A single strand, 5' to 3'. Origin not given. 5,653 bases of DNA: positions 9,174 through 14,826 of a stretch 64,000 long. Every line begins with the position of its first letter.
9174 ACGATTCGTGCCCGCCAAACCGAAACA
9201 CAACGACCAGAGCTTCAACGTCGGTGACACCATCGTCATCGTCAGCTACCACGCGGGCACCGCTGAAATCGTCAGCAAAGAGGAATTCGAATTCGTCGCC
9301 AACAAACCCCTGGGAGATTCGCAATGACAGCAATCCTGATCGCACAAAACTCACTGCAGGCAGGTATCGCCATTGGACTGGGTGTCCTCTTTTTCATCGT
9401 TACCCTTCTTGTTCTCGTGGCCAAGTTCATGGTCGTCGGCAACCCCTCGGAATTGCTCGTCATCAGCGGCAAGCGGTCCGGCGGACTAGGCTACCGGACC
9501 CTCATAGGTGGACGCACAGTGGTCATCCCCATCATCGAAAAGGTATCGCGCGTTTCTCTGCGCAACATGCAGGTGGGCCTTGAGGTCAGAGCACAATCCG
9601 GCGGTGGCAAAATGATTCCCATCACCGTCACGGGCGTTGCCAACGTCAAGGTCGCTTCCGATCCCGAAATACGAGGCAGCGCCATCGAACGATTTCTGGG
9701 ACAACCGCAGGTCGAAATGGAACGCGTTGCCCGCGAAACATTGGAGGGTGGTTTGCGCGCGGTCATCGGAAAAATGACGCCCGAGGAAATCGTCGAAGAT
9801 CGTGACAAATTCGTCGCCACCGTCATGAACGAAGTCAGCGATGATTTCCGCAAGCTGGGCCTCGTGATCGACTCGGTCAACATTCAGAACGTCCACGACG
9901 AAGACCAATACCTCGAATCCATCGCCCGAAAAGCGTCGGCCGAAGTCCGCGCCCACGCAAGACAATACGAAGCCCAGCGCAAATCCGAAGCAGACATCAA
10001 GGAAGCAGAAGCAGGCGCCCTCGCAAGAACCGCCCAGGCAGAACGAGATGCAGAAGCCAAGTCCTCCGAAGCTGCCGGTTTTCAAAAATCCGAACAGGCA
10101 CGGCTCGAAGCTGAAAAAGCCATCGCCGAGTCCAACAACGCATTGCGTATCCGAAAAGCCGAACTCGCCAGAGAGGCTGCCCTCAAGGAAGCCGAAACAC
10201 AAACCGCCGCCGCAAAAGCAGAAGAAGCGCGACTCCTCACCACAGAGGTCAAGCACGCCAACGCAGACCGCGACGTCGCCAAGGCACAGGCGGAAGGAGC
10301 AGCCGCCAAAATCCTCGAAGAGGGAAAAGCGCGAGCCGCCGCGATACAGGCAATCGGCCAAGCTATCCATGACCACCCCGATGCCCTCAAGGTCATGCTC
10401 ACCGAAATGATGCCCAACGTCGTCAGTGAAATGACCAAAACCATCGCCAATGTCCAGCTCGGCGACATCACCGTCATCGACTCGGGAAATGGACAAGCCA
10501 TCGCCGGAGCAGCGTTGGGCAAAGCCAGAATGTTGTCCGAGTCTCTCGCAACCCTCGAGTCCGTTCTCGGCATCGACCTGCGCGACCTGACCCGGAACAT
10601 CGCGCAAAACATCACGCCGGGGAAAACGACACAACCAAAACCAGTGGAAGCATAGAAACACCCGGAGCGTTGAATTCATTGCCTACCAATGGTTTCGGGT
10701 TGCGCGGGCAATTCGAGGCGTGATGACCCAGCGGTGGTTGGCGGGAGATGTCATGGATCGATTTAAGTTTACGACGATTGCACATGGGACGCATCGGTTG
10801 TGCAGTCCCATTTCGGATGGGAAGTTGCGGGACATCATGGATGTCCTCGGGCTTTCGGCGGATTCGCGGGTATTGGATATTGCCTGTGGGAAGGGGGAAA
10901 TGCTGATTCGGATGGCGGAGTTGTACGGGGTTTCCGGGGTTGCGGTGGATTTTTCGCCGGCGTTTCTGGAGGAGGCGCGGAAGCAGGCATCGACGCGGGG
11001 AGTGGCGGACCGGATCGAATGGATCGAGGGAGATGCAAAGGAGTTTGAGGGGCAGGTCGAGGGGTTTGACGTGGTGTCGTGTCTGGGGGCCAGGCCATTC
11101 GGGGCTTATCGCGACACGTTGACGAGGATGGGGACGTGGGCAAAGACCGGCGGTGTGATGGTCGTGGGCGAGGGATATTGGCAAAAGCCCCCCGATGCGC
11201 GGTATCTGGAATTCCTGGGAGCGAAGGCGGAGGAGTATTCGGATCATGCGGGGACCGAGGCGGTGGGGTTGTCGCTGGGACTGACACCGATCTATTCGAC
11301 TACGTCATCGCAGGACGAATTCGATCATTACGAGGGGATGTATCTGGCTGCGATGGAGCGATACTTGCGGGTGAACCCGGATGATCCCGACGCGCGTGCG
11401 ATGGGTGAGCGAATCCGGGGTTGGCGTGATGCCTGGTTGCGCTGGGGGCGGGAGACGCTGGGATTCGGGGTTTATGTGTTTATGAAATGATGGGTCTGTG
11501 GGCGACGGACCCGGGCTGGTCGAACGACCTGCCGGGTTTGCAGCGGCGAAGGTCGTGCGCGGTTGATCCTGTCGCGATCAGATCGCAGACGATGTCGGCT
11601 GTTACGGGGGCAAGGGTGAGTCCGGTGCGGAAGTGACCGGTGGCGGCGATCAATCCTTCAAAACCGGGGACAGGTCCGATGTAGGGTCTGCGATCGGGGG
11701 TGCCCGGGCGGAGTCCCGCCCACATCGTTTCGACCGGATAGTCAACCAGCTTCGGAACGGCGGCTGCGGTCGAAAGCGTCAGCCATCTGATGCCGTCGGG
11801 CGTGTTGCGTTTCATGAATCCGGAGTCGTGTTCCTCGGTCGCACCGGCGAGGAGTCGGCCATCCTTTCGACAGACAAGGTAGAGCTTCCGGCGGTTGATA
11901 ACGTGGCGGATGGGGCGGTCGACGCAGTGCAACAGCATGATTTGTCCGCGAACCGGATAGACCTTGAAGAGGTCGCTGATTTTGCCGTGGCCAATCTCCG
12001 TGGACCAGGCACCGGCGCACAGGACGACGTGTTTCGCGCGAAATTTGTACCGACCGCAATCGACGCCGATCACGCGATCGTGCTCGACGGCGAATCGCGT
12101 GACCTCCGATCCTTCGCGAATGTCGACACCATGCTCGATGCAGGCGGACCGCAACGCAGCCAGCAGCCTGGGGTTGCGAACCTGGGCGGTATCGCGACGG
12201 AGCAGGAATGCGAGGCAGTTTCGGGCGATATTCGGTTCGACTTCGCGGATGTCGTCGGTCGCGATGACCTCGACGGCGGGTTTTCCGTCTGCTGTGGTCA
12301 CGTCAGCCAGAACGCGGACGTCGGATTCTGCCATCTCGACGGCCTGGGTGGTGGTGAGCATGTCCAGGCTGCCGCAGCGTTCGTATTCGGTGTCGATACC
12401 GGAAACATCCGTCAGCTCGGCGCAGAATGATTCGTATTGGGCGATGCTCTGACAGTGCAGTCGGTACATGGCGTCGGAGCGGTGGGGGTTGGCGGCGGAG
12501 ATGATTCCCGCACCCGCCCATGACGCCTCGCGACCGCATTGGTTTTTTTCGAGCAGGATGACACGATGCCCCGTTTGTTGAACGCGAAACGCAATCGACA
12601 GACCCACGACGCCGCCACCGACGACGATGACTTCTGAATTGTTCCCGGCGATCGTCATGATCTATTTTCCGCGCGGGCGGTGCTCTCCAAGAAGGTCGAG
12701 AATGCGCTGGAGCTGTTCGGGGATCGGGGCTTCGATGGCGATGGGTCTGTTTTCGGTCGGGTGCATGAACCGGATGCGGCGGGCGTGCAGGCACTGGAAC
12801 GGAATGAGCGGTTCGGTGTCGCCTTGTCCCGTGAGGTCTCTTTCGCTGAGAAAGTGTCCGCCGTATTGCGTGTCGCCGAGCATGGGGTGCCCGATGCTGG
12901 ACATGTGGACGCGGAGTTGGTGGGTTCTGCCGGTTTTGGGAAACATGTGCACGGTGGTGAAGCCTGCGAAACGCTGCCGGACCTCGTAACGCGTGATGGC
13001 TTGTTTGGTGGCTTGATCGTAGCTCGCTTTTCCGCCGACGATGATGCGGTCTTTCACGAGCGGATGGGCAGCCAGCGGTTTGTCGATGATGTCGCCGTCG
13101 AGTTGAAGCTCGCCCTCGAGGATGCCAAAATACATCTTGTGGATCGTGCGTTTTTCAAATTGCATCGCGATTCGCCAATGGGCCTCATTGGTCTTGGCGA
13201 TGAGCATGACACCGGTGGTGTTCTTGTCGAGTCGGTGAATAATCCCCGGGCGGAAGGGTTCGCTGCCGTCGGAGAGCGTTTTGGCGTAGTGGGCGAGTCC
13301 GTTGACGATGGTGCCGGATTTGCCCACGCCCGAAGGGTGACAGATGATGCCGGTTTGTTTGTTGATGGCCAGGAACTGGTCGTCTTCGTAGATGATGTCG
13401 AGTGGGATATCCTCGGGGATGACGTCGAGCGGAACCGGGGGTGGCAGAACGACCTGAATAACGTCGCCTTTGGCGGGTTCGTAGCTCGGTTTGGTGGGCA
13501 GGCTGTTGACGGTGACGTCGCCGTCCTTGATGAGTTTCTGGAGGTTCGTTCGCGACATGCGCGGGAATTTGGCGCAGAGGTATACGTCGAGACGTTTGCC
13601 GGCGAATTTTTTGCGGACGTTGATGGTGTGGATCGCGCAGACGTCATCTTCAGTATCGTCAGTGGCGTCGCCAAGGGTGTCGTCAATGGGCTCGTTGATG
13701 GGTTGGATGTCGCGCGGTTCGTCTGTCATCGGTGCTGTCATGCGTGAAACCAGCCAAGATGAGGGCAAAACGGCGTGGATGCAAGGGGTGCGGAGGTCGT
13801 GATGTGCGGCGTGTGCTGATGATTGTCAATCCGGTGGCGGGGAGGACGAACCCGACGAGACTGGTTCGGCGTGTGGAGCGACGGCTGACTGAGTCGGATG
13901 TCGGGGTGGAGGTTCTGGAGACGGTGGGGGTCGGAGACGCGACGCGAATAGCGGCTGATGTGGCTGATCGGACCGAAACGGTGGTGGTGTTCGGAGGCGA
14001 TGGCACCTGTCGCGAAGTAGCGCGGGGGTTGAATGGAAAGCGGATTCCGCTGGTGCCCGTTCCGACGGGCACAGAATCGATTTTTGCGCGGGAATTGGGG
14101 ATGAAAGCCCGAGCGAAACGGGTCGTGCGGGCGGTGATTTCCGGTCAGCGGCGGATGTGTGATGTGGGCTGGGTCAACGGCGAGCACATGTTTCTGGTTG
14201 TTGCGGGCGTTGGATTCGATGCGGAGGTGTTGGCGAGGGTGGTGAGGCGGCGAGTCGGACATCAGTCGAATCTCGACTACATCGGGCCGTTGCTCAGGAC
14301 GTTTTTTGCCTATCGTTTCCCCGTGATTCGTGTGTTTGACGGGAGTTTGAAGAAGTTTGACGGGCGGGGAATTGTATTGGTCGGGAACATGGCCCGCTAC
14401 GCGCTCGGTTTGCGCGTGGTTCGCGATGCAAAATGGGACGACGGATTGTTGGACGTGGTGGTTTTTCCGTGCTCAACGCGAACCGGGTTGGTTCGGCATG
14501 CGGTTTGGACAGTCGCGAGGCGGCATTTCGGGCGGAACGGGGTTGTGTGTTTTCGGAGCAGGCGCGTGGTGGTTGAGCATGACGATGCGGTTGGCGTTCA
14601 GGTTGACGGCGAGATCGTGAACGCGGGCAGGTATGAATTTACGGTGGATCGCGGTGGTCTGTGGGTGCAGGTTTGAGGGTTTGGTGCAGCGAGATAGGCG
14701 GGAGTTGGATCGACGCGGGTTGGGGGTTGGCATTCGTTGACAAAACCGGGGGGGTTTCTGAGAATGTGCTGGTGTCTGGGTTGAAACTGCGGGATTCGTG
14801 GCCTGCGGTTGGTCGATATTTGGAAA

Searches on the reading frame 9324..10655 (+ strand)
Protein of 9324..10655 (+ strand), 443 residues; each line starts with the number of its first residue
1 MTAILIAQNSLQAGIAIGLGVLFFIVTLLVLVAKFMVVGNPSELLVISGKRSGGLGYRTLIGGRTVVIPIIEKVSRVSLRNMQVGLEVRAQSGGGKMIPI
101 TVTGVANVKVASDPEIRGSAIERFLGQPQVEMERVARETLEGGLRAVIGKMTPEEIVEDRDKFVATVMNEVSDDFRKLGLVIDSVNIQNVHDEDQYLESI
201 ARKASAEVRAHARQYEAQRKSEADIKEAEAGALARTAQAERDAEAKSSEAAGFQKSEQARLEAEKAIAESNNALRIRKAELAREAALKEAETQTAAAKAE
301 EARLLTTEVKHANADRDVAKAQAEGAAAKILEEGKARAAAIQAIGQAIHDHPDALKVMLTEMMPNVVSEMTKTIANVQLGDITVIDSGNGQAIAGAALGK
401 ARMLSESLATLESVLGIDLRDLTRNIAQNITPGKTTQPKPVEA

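Call 40: search_protein_families(library=pfam, proteins=[window:9324-10655:+], max_evalue=0.001)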
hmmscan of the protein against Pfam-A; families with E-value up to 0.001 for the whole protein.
window:9324-10655:+ (443 aa): 1 family
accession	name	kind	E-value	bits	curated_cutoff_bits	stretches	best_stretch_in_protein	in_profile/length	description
PF01145.31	Band_7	-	2.4e-23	83.5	23.6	1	40-219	4-174/176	SPFH domain / Band 7 family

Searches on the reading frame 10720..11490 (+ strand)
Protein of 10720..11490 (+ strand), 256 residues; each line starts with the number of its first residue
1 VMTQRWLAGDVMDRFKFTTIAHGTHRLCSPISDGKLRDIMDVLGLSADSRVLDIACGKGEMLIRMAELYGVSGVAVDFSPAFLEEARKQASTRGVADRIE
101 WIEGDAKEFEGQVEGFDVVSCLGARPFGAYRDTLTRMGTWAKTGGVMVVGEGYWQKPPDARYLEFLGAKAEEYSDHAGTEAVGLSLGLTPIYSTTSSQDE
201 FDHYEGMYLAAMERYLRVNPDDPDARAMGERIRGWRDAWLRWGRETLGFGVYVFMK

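Call 40: search_protein_families(library=pfam, proteins=[window:10720-11490:+], max_evalue=0.001)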
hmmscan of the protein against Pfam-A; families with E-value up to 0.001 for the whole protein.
window:10720-11490:+ (256 aa): 9 families
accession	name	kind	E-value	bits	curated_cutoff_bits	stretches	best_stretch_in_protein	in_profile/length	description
PF13649.12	Methyltransf_25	-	1.5e-15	58.1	27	1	51-145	1-97/97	Methyltransferase domain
PF13847.12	Methyltransf_31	-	1.2e-12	48.2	27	1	47-152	3-112/145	Methyltransferase domain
PF01209.24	Ubie_methyltran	-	1.3e-12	48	20.1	1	38-150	38-152/233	ubiE/COQ5 methyltransferase family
PF02353.26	CMAS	-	8.2e-10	38.9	27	1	35-148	50-163/273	Mycolic acid cyclopropane synthetase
PF08242.18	Methyltransf_12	-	1.7e-09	38.7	30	1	52-125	1-75/98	Methyltransferase domain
PF08241.18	Methyltransf_11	-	3.3e-09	37.7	21.2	1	52-147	1-93/95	Methyltransferase domain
PF13489.12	Methyltransf_23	-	7e-07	29.6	27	1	36-149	9-116/164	Methyltransferase domain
PF09445.16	Methyltransf_15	-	8e-05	22.7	22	1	50-109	3-61/165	RNA cap guanine-N2 methyltransferase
PF01135.25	PCMT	-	0.00032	21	20.3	1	39-108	65-135/210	Protein-L-isoaspartate(D-aspartate) O-methyltransferase (PCMT)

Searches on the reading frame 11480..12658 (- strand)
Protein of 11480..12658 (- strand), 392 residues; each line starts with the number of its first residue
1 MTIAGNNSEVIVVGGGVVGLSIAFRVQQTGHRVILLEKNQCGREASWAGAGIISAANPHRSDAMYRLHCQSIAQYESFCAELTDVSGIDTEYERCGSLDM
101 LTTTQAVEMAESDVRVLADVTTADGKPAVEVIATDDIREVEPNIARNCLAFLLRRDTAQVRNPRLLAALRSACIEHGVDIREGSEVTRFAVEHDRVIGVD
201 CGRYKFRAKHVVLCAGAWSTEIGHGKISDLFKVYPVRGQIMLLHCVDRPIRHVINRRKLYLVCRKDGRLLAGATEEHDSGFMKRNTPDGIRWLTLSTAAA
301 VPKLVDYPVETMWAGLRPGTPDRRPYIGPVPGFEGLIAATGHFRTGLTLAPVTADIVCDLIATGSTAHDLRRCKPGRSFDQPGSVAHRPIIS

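Call 40: search_protein_families(library=pfam, proteins=[window:11480-12658:-], max_evalue=0.001)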
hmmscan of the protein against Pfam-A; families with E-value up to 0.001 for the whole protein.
window:11480-12658:- (392 aa): 9 families
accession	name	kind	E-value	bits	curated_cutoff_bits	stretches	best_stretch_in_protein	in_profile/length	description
PF01266.30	DAO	-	1.1e-70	239.4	27.9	1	10-360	2-353/353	FAD dependent oxidoreductase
PF00890.30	FAD_binding_2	-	7.1e-11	42.4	20.4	1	10-220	2-206/414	FAD binding domain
PF03486.20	HI0933_like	-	9.5e-11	42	50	1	9-65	2-59/244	HI0933-like protein Rossmann domain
PF07992.20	Pyr_redox_2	-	2e-07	31.1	26.1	0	9-70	2-58/291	Pyridine nucleotide-disulphide oxidoreductase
PF13450.12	NAD_binding_8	-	2.8e-05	24.7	21.9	1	12-40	1-29/68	NAD(P)-binding Rossmann-like domain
PF13738.12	Pyr_redox_3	-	5.9e-05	22.9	30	0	11-43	1-34/305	Pyridine nucleotide-disulphide oxidoreductase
PF01494.25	FAD_binding_3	-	9.3e-05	22.2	22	0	8-40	2-34/349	FAD binding domain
PF05834.18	Lycopene_cycl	-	0.00036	20.2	23.4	0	10-38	2-32/380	Lycopene cyclase protein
PF01134.28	GIDA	-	0.00062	19.4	22.1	0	9-89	1-73/391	Glucose inhibited division protein A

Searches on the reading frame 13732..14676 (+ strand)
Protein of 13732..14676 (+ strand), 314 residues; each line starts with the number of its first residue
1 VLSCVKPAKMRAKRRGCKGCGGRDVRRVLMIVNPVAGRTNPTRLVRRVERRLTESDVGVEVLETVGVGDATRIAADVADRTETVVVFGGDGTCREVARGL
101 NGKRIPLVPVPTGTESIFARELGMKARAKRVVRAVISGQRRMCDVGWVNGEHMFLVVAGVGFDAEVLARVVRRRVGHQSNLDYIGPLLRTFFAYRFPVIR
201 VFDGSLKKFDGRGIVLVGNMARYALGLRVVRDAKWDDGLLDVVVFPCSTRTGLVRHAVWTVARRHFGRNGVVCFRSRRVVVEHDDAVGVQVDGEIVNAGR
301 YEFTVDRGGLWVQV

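Call 40: search_protein_families(library=pfam, proteins=[window:13732-14676:+], max_evalue=0.001)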
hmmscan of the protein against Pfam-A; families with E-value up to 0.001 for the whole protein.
window:13732-14676:+ (314 aa): 3 families
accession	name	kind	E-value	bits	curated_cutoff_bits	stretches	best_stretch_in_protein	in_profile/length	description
PF00781.29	DAGK_cat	-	2.2e-24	85.9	23.6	1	27-147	1-124/125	Diacylglycerol kinase catalytic domain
PF19279.4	YegS_C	-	1.8e-16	60.7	27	1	159-298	4-142/158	YegS C-terminal NAD kinase beta sandwich-like domain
PF01513.26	NAD_kinase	-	2.9e-08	34.5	25.5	1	78-136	70-126/130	ATP-NAD kinase N-terminal domain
